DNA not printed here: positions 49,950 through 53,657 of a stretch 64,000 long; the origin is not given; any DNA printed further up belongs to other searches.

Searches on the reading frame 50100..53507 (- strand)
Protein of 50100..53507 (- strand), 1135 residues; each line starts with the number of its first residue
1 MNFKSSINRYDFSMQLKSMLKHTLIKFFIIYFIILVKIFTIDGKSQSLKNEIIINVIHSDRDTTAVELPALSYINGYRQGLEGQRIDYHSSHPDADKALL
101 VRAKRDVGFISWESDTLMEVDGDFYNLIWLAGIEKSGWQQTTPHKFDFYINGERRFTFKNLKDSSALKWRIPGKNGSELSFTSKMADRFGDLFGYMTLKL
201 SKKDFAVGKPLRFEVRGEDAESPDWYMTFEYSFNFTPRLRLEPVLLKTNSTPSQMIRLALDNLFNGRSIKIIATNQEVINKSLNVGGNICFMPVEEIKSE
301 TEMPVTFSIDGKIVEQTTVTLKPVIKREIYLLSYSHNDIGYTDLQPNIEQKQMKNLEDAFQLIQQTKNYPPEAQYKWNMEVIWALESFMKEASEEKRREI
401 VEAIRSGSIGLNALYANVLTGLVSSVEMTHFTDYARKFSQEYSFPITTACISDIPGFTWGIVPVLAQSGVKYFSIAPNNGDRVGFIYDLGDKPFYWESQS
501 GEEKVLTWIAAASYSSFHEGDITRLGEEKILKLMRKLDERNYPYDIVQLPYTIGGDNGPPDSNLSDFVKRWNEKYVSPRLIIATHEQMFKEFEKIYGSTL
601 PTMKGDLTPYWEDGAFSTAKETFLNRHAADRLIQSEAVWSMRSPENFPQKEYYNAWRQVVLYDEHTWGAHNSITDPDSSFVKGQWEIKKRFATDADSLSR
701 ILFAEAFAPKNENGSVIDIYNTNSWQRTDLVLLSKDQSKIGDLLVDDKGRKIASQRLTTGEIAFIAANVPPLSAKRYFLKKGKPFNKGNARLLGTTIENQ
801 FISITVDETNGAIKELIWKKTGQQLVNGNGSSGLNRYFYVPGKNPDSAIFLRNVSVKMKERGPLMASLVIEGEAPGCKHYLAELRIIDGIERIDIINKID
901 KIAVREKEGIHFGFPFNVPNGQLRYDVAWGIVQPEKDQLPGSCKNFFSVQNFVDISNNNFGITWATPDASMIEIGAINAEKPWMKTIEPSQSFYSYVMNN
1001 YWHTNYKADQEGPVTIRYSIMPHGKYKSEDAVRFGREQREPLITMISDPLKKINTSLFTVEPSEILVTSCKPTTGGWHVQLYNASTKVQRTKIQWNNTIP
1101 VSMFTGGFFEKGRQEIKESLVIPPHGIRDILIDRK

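Call 78: search_protein_families(library=pfam, proteins=[window:50100-53507:-], max_evalue=0.00001)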
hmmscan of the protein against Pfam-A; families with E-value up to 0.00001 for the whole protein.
window:50100-53507:- (1135 aa): 2 families
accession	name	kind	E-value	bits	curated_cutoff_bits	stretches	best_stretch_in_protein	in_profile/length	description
PF01074.27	Glyco_hydro_38N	-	5.4e-13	49.4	25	1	329-610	2-269/270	Glycosyl hydrolases family 38 N-terminal domain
PF07748.19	Glyco_hydro_38C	-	6e-07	30.4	25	1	797-963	1-175/206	Glycosyl hydrolases family 38 C-terminal domain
